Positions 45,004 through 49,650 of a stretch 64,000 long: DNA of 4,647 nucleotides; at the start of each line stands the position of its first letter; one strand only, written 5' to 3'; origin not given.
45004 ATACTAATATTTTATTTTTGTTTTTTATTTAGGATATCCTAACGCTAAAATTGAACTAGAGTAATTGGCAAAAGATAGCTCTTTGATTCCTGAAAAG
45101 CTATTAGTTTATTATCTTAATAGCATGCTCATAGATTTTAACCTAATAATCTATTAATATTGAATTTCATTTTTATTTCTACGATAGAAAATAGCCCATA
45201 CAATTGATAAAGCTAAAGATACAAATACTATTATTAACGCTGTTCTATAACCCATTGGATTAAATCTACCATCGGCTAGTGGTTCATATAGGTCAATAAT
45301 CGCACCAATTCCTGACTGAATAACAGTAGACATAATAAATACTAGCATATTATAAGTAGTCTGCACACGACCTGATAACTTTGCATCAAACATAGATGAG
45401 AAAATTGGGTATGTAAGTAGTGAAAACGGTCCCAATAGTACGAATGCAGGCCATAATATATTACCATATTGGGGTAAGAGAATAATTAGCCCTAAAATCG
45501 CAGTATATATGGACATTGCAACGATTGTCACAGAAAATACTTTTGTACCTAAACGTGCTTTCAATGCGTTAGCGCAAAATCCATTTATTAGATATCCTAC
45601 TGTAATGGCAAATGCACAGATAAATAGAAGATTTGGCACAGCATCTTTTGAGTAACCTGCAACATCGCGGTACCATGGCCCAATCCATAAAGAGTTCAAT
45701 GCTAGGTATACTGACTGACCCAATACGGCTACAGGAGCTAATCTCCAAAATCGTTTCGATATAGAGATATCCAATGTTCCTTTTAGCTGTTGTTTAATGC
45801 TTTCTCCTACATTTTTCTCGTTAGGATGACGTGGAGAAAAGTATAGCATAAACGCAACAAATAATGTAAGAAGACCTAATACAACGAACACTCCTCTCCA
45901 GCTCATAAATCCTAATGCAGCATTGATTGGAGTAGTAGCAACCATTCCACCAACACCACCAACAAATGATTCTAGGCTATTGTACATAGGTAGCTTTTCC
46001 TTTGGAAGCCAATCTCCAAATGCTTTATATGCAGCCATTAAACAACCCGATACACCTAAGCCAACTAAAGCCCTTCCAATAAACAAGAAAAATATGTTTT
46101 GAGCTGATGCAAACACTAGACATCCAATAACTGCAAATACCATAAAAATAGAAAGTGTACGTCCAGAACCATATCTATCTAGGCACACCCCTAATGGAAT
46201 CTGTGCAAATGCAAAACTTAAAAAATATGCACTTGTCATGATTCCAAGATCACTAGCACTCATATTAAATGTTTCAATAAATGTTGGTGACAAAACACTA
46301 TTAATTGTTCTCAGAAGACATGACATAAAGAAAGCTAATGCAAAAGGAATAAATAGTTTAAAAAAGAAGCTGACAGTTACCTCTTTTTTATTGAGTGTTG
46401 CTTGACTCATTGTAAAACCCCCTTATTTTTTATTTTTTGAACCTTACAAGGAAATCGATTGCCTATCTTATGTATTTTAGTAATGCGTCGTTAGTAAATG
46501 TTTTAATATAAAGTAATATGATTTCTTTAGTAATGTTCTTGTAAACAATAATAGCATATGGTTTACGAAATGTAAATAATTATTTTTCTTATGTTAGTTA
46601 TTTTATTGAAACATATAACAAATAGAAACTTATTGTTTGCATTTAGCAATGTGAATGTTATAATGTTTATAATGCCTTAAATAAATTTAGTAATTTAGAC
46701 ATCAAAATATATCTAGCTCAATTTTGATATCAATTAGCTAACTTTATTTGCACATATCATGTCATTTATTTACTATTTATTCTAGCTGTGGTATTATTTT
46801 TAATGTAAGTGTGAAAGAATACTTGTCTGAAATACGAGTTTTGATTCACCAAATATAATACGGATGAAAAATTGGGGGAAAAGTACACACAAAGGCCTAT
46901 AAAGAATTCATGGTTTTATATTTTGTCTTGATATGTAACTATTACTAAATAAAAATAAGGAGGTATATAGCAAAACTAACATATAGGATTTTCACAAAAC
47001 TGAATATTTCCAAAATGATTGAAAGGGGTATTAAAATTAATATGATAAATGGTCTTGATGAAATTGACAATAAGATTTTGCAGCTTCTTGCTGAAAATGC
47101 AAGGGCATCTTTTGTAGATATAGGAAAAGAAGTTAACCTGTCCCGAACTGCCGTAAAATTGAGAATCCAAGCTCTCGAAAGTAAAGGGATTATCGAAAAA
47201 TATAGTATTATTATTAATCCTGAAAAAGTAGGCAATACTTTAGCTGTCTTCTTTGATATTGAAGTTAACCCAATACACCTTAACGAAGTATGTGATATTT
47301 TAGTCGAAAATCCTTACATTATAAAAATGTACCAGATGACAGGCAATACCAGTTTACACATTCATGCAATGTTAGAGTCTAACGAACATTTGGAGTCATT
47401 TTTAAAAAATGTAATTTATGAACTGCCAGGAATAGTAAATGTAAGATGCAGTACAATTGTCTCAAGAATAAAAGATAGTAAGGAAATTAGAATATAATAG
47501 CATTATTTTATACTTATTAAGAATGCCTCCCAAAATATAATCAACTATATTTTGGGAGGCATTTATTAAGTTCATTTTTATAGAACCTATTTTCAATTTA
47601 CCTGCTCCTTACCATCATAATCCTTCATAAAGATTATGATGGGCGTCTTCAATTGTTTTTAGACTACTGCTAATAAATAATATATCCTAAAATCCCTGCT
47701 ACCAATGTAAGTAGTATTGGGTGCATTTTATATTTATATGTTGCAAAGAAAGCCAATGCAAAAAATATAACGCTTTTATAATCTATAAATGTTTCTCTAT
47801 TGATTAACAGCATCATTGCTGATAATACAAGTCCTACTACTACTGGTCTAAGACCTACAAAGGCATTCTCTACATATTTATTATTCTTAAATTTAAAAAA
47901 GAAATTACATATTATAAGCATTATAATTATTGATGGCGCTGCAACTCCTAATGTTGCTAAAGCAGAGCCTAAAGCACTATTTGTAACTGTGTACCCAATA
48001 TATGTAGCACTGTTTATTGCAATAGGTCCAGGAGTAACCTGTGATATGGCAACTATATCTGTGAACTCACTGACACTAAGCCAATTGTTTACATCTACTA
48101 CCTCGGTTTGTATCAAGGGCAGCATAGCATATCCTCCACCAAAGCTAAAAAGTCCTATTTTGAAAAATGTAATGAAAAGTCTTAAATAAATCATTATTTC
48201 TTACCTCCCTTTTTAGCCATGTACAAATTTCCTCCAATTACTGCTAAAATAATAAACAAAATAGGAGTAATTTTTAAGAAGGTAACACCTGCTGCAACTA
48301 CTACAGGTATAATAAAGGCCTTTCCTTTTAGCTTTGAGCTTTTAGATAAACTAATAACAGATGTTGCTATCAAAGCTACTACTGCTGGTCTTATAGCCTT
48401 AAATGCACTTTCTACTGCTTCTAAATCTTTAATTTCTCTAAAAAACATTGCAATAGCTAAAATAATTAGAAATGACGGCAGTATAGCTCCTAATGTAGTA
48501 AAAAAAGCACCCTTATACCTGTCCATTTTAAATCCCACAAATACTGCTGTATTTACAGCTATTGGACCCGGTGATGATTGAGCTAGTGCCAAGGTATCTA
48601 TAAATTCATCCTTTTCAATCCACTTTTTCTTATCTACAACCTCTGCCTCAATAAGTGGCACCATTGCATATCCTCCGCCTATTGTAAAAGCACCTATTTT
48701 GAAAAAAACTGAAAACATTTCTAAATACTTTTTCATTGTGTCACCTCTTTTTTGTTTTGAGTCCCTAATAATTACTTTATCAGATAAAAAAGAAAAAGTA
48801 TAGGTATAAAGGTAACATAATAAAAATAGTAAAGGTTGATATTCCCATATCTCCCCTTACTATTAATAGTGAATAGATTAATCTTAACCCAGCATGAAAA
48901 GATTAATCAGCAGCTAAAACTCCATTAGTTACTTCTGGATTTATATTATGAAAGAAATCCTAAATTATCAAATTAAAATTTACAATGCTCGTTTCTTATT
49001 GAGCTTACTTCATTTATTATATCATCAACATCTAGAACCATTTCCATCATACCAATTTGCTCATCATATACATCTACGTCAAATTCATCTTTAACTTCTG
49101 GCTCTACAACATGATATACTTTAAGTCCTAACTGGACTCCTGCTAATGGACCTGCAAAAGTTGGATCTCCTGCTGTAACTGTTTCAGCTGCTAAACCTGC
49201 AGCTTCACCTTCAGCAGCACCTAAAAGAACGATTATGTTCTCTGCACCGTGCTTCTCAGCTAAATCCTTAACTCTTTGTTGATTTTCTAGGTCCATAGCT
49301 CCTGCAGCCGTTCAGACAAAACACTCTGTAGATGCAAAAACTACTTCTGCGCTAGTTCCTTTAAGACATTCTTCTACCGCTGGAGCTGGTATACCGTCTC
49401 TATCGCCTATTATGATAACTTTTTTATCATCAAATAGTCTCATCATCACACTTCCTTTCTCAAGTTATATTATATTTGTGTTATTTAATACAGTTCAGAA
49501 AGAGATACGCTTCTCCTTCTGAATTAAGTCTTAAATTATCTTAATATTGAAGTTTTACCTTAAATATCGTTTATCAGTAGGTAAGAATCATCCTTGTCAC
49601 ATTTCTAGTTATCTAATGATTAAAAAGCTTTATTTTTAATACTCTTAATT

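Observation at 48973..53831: Partial glycine-reductase-type cluster with two selenoprotein genes mis-split by the ORF track and an embedded permease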

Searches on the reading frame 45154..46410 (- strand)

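Call 6: search_protein_families(library=ncbifam, proteins=[window:45154-46410:-])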
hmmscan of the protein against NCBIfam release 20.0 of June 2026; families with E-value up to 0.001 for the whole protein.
window:45154-46410:- (418 aa): 28 families (the best 25 are shown)
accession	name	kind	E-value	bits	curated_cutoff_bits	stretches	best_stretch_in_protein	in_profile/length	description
TIGR00893.1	2A0114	subfamily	1.2e-21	77.1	395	1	26-203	2-179/399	D-galactonate transporter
TIGR00881.1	2A0104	subfamily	5.6e-13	48.6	407.75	1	27-375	4-373/379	phosphoglycerate transporter protein PgtP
TIGR00710.1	efflux_Bcr_CflA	subfamily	1.6e-12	47.6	200.9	1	43-369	30-356/385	Bcr/CflA family efflux MFS transporter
TIGR00886.1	2A0108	subfamily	7.1e-11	41.8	311.7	1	24-309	7-311/368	NarK family nitrate/nitrite MFS transporter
NF003024.0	PRK03893.1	subfamily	1.3e-09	37.5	604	1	43-201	46-201/497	sialate:H+ symport family MFS transporter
NF052357.1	GlucTporGlcPStph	equivalog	1.5e-09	37.2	750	1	48-245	37-238/445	glucose transporter GlcP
TIGR00895.1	2A0115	subfamily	1e-08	34.6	418.55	1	17-191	16-190/398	aromatic acid/H+ symport family MFS transporter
TIGR00880.1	2_A_01_02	superfamily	1.4e-08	34.9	131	1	61-192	2-137/141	multidrug resistance protein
NF038077.1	MFS_export_MxcK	equivalog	1.9e-08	33.7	525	1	38-190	31-183/405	myxochelin export MFS transporter MxcK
NF012174.0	tet_MFS_A_B_C_D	equivalog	7.3e-07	28.3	475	1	49-351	36-331/382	Tet(A)/Tet(B)/Tet(C) family tetracycline efflux MFS transporter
TIGR00894.1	2A0114euk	subfamily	7.8e-07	28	626.45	1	47-190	70-218/465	Na(+)-dependent inorganic phosphate cotransporter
NF008654.0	PRK11652.1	equivalog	1.4e-06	27.5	479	1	44-319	35-299/397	multidrug efflux MFS transporter EmrD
NF008270.1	PRK11043.1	equivalog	3.2e-06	26.5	430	1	46-337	33-318/382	purine nucleoside transporter PunC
NF007107.1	PRK09556.1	equivalog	4.1e-06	26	497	1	9-196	21-217/469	hexose-6-phosphate:phosphate antiporter UhpT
TIGR00891.1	2A0112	subfamily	8.2e-06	25.1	552.9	1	38-303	32-320/405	sialate:H+ symport family MFS transporter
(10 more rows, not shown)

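Call 7: search_protein_families(library=pfam, proteins=[window:45154-46410:-])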
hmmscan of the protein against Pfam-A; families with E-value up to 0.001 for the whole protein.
window:45154-46410:- (418 aa): 1 family
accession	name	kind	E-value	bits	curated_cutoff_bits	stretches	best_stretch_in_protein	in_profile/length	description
PF07690.21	MFS_1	-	1.1e-38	133.5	33.4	1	24-361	2-343/347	Major Facilitator Superfamily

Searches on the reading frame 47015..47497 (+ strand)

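Call 6: search_protein_families(library=ncbifam, proteins=[window:47015-47497:+])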
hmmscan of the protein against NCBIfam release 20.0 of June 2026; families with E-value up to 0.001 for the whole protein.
window:47015-47497:+ (160 aa): 13 families
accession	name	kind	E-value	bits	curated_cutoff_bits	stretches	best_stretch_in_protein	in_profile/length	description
NF053758.1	ChrTpTrnRegChrS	equivalog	1.2e-48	164.9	250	1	12-154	10-152/158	chromate efflux transcriptional regulator ChrS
NF040820.1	trans_reg_LrpA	equivalog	2.2e-23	82.7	250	1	14-153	2-141/141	HTH-type transcriptional regulator LrpA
NF040947.1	trans_reg_LysM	equivalog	5.4e-17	61.8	180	1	14-144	1-128/136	HTH-type transcriptional regulator LysM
NF041396.1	TranRegLrp_Halo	equivalog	2.2e-16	60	190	1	15-155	4-143/149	HTH-type transcriptional regulator Lrp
NF008384.0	PRK11179.1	equivalog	2.9e-16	59.7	227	1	13-138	6-132/153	transcriptional regulator AsnC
NF008370.0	PRK11169.1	equivalog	1.4e-15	57.4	233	1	10-160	8-161/164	leucine-responsive transcriptional regulator Lrp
NF041395.1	TranRegLrpA1_Halo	equivalog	2.6e-14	53.4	250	1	17-153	6-142/142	HTH-type transcriptional regulator LrpA1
NF040707.3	Siroheme_Dcarb_AhbB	equivalog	7.8e-06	25.7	125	1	30-109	13-92/146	siroheme decarboxylase subunit beta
NF053606.1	Sta1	subfamily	9.4e-06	25.7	80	1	8-63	12-67/100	Sta1 family transcriptional regulator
NF040939.2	trans_reg_lrs14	equivalog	8.6e-05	22.5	90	1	8-63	13-69/103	Lrs14 family HTH-type transcriptional regulator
TIGR01884.1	cas_HTH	subfamily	0.00022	20.7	60.2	1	13-64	139-190/202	CRISPR-associated CARF protein Csa3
NF040708.3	Siroheme_Dcarb_AhbA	equivalog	0.00023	21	140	1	29-132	15-117/144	siroheme decarboxylase subunit alpha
TIGR00122.1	birA_repr_reg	equivalog_domain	0.00023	21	70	1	18-59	2-42/69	biotin operon repressor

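Call 7: search_protein_families(library=pfam, proteins=[window:47015-47497:+])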
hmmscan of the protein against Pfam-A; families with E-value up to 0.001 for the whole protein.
window:47015-47497:+ (160 aa): 6 families
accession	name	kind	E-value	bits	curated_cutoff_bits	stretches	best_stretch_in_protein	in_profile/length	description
PF13404.12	HTH_AsnC-type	-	1.6e-15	57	27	1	14-55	1-42/42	AsnC-type helix-turn-helix domain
PF13412.12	HTH_24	-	1.3e-14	53.9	21.9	1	14-61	1-48/48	Winged helix-turn-helix DNA-binding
PF01037.27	AsnC_trans_reg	-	1.8e-12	47.4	25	1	82-150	3-72/73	Lrp/AsnC ligand binding domain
PF01978.25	TrmB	-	0.00013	22.2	25.6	1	13-62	5-54/68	Sugar-specific transcriptional regulator TrmB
PF08279.18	HTH_11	-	0.00021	21.5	25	1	19-63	3-44/55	HTH domain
PF01047.28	MarR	-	0.00031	21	24.6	1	20-63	7-50/59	MarR family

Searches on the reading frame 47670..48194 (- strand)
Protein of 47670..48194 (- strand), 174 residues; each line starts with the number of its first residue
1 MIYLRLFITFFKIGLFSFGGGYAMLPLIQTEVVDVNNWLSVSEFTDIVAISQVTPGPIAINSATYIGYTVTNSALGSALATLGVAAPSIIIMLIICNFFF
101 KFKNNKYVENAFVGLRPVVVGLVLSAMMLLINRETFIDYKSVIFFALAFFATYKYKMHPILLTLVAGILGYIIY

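Call 6: search_protein_families(library=ncbifam, proteins=[window:47670-48194:-])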
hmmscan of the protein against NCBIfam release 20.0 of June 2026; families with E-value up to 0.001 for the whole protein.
window:47670-48194:- (174 aa): 3 families
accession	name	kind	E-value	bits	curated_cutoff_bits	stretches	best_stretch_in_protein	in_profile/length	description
TIGR00937.1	2A51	subfamily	2.1e-31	109.9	171.7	1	4-170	204-368/368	chromate efflux transporter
NF053760.1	ChrTpChrABac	equivalog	1.2e-27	97.3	250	1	1-173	1-174/178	chromate efflux transporter ChrA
NF053759.1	ChrTpChrBBac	equivalog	1.5e-22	80.2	250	1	3-168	1-167/180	chromate efflux transporter ChrB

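Call 7: search_protein_families(library=pfam, proteins=[window:47670-48194:-])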
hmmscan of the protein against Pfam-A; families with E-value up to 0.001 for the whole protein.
window:47670-48194:- (174 aa): 1 family
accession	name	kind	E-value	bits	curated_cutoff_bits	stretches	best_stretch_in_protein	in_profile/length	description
PF02417.20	Chromate_transp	-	5.8e-54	183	28.6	1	4-171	1-166/166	Chromate transporter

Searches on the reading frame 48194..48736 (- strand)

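Call 6: search_protein_families(library=ncbifam, proteins=[window:48194-48736:-])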
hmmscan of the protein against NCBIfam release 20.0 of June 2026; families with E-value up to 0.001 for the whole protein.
window:48194-48736:- (180 aa): 3 families
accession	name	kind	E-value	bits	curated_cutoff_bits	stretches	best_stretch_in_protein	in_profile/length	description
TIGR00937.1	2A51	subfamily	5.9e-33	115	171.7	1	11-172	1-162/368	chromate efflux transporter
NF053759.1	ChrTpChrBBac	equivalog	9.5e-25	87.3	250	1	4-172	1-172/180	chromate efflux transporter ChrB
NF053760.1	ChrTpChrABac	equivalog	1.7e-23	83.8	250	1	4-172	3-174/178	chromate efflux transporter ChrA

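Call 7: search_protein_families(library=pfam, proteins=[window:48194-48736:-])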
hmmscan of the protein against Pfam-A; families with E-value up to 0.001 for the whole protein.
window:48194-48736:- (180 aa): 1 family
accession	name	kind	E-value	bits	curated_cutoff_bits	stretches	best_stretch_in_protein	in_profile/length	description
PF02417.20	Chromate_transp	-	2.3e-52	177.8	28.6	1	5-169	1-165/166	Chromate transporter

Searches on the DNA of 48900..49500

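Call 11: search_rna_families(source=window, start=48900, end=49500, threshold=evalue, max_evalue=10, show_alignments=3)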
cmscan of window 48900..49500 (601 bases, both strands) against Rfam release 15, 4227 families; matches with E-value up to 10: 4.
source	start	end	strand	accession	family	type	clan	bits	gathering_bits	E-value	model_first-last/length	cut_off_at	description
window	49018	49073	-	RF00341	snoZ39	Gene; snRNA; snoRNA; CD-box;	-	19.9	39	0.53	1-63/63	no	Small nucleolar RNA Z39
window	49401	49450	-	RF01305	sR51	Gene; snRNA; snoRNA; CD-box;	-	13.6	38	7.5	1-56/56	no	Small nucleolar RNA sR51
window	49412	49430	-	RF04336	Plastid-petD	Intron;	-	13.3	65.5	9.8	17-34/47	no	Plastid-petD group II-D5 intron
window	49312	49460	-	RF01500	Afu_198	Gene; snRNA; snoRNA; CD-box;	-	13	40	5.5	1-149/149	no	A. fumigatus snoRNA Afu_198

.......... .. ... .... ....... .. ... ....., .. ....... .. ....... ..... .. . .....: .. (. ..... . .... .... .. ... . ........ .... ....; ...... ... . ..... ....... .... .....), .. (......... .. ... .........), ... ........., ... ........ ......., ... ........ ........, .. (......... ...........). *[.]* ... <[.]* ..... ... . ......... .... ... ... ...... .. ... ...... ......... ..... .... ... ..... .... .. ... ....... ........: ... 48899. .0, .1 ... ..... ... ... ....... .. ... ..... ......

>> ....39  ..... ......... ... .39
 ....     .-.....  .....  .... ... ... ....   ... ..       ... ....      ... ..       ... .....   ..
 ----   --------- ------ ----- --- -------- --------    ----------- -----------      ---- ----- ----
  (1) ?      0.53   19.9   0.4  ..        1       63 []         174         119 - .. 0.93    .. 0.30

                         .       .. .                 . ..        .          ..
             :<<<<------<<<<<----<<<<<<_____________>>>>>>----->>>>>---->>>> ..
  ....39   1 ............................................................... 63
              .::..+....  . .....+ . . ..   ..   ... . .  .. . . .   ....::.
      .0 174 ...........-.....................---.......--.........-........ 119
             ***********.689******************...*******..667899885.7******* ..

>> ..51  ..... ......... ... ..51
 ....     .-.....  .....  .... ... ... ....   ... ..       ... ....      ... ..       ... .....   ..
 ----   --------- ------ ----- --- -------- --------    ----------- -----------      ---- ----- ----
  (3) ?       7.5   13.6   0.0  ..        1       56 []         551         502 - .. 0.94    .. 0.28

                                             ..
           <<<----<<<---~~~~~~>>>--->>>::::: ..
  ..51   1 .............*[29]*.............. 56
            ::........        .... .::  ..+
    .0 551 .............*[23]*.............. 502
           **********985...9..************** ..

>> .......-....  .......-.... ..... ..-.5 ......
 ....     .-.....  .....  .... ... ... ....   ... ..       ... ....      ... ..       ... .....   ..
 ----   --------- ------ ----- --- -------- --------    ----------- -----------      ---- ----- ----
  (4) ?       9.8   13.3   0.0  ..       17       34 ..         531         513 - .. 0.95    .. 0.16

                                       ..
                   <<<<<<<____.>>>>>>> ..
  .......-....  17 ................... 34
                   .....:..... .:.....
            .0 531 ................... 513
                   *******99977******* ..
